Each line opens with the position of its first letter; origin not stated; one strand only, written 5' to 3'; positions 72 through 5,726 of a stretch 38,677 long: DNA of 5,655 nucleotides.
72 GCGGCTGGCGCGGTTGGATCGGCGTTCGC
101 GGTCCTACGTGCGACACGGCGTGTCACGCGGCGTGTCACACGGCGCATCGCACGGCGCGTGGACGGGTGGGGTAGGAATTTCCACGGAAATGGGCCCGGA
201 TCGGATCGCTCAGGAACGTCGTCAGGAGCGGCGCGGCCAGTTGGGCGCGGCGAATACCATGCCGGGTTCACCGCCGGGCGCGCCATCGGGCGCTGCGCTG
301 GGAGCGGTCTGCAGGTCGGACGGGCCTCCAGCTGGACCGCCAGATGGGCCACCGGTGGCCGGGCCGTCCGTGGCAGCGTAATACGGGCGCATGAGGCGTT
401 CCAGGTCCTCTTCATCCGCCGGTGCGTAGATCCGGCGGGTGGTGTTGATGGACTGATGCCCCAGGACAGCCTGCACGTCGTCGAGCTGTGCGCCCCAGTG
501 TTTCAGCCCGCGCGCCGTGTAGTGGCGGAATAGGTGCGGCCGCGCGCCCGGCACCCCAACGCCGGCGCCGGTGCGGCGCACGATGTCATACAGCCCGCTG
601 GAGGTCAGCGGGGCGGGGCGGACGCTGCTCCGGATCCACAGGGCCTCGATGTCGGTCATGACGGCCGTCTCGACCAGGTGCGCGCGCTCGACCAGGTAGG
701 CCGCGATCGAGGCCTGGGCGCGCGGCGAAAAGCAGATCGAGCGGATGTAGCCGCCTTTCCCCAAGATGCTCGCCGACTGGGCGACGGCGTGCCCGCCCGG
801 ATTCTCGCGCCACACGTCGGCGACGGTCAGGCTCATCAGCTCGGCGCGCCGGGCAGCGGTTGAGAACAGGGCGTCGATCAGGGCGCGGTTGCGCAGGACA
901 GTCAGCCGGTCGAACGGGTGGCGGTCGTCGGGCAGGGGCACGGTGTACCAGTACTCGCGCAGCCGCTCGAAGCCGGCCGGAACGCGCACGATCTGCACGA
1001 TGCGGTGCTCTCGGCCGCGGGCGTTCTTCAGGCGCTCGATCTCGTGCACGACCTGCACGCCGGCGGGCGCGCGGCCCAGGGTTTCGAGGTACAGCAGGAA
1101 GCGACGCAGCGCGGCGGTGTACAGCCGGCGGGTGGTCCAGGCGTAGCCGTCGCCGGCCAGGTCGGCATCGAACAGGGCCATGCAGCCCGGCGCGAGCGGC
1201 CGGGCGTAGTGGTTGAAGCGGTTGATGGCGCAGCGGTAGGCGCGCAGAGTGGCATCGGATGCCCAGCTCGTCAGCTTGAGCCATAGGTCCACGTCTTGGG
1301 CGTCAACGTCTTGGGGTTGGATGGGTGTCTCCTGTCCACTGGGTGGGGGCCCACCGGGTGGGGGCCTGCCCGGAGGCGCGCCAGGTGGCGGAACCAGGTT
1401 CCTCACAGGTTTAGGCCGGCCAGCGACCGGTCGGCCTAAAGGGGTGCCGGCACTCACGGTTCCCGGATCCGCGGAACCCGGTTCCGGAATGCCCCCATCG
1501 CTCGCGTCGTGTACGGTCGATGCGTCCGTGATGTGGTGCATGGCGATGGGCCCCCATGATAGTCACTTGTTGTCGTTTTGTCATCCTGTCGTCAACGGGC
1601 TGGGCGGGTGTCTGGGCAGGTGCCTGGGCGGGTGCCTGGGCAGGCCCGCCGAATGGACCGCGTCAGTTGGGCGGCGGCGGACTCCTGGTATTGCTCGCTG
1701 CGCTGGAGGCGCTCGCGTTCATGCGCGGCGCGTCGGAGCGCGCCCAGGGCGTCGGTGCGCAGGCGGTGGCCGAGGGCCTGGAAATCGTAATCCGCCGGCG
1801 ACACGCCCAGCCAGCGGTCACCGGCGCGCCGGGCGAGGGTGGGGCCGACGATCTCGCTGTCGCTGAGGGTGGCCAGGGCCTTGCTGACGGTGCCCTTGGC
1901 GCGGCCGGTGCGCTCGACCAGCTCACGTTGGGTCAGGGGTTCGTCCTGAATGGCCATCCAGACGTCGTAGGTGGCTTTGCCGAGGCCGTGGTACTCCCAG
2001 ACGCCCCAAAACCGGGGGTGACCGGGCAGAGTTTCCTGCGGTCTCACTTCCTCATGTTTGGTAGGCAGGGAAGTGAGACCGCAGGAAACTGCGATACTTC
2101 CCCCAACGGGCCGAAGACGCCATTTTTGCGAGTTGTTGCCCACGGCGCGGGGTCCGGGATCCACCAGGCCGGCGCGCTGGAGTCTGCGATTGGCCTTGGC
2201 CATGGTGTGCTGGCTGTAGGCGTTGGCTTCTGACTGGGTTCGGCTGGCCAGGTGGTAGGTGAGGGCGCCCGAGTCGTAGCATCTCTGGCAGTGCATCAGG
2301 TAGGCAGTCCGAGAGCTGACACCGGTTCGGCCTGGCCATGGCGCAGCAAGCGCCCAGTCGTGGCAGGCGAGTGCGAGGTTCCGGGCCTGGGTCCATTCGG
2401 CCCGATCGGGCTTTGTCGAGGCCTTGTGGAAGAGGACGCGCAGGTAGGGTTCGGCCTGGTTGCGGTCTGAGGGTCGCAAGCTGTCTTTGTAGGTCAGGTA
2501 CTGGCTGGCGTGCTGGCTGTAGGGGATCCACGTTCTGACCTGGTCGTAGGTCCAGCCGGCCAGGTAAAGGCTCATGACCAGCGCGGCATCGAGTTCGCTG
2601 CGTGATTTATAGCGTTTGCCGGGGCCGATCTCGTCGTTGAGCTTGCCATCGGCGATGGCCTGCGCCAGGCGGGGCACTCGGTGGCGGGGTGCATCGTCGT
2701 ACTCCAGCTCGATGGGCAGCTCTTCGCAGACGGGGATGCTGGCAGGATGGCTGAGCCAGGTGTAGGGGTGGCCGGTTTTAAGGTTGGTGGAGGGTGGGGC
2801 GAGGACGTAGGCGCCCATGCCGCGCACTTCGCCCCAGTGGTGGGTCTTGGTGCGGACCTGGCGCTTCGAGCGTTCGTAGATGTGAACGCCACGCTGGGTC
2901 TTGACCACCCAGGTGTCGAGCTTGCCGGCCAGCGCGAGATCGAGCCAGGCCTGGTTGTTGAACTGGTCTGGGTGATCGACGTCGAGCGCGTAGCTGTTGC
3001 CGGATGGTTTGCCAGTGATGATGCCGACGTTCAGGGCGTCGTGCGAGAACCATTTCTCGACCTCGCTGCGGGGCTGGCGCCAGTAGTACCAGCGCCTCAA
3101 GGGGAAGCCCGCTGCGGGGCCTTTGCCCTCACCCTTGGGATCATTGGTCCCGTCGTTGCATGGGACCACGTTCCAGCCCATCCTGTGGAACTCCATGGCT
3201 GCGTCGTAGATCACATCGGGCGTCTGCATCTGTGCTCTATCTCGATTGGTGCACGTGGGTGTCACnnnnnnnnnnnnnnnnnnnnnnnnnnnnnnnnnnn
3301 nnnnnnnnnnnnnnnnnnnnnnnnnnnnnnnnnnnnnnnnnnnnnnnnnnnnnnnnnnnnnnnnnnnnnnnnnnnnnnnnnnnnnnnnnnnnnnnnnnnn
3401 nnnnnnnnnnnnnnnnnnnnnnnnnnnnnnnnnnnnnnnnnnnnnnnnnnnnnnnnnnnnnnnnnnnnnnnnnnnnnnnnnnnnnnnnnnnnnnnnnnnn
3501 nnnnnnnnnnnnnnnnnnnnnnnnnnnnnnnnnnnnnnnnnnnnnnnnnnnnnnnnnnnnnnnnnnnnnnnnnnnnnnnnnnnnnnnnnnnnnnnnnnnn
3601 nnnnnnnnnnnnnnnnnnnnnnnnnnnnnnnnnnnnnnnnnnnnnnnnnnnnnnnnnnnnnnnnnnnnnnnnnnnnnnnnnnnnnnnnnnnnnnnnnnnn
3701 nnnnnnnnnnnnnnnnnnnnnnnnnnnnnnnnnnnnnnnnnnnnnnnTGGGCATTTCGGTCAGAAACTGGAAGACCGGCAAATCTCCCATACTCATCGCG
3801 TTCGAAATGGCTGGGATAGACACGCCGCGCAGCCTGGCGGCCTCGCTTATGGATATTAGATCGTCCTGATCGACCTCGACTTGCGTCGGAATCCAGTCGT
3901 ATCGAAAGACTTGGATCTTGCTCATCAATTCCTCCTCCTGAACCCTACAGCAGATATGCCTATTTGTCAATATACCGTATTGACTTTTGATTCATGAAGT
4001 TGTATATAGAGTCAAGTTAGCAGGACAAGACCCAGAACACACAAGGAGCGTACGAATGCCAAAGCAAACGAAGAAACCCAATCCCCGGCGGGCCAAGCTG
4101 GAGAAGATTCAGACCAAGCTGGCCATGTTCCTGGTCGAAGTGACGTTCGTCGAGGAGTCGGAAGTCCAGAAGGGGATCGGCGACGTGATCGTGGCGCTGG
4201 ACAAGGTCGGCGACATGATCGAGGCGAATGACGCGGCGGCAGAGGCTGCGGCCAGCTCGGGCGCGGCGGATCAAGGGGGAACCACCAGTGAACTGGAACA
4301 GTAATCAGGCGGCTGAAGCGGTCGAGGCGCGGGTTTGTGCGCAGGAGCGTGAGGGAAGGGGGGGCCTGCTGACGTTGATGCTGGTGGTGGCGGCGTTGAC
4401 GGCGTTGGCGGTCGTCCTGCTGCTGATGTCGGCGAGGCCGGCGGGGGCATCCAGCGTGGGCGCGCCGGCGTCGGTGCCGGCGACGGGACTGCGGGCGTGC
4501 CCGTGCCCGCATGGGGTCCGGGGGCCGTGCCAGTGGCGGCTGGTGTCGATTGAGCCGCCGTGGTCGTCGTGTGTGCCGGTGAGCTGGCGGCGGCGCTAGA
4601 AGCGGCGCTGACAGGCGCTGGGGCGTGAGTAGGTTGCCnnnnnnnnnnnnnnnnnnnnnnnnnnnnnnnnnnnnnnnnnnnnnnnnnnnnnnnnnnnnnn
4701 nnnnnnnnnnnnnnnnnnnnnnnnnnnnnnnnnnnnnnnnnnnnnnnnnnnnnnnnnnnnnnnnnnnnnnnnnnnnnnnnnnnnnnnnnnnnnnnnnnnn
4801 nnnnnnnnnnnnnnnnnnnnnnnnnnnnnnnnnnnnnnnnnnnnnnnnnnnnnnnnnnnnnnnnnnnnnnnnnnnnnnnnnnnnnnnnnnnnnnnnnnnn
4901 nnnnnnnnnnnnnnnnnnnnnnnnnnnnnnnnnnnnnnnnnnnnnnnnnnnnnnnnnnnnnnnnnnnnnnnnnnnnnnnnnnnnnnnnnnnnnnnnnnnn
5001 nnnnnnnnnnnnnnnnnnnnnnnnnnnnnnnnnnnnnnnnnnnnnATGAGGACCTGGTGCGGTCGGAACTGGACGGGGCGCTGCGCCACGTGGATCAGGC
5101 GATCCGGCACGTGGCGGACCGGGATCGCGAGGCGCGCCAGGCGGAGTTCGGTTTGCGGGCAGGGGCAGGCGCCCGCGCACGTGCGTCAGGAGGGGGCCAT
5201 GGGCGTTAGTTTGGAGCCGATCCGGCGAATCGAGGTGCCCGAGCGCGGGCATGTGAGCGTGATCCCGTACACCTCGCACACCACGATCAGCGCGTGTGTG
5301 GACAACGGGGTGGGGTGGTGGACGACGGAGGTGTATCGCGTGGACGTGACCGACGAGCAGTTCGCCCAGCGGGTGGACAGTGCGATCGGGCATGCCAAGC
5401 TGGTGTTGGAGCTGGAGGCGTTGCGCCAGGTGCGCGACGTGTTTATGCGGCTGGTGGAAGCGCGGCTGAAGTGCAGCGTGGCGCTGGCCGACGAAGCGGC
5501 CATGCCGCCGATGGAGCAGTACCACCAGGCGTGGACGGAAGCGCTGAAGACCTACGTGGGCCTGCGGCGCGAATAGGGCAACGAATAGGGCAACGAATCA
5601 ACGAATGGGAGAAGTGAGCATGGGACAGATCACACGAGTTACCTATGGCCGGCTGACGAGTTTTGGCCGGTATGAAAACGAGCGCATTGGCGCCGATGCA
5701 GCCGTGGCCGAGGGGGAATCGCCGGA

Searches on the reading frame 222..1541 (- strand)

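Call 70: search_protein_families(library=pfam, proteins=[window:222-1541:-], max_evalue=0.01)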
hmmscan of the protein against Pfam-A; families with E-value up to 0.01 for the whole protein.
window:222-1541:- (439 aa): 1 family
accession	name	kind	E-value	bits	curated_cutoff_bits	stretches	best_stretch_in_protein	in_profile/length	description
PF00589.27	Phage_integrase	-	9.9e-17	61.7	27.1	1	216-377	22-170/172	Phage integrase family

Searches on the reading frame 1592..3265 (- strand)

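Call 7: search_protein_families(library=pfam, proteins=[window:1592-3265:-], max_evalue=0.01)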
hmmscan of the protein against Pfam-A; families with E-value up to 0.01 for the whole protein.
window:1592-3265:- (557 aa): 5 families
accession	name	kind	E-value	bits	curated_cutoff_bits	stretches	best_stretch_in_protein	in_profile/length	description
PF09250.16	Prim-Pol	-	1.6e-19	71.3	22.8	1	26-178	4-156/158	Bifunctional DNA primase/polymerase, N-terminal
PF12802.13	MarR_2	-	5.6e-07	30.1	27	1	426-473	1-50/61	MarR family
PF09339.16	HTH_IclR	-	0.00049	20.3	22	1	438-469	13-44/52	IclR helix-turn-helix domain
PF25213.1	HVO_A0261_N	-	0.0027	18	35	0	435-473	16-54/86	HVO_A0261 N-terminal domain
PF13412.12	HTH_24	-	0.006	16.6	21.9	0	440-473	14-47/48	Winged helix-turn-helix DNA-binding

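Call 11: search_protein_families(library=phrogs, proteins=[window:1592-3265:-], max_evalue=0.01)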
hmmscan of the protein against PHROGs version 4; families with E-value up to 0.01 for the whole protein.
window:1592-3265:- (557 aa): 3 families
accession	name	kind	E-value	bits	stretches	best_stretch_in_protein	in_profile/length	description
phrog_1156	-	DNA, RNA and nucleotide metabolism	3e-17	63.5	1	15-184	9-181/855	DNA primase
phrog_5852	-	DNA, RNA and nucleotide metabolism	5.9e-10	39.9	1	21-177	68-234/242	DNA polymerase/primase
phrog_906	-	DNA, RNA and nucleotide metabolism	0.00092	19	1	71-178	108-236/872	DNA polymerase/primase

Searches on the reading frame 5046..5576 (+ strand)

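Call 7: search_protein_families(library=pfam, proteins=[window:5046-5576:+], max_evalue=0.01)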
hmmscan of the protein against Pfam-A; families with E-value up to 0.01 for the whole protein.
window:5046-5576:+ (176 aa): 0 families

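Call 27: search_protein_families(library=pfam, proteins=[window:5046-5576:+], max_evalue=5)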
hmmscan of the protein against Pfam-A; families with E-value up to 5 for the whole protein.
window:5046-5576:+ (176 aa): 1 family
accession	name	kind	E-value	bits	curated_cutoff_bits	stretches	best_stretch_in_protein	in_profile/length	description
PF01530.23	zf-C2HC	-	0.22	12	32.3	1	67-84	10-26/29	Zinc finger, C2HC type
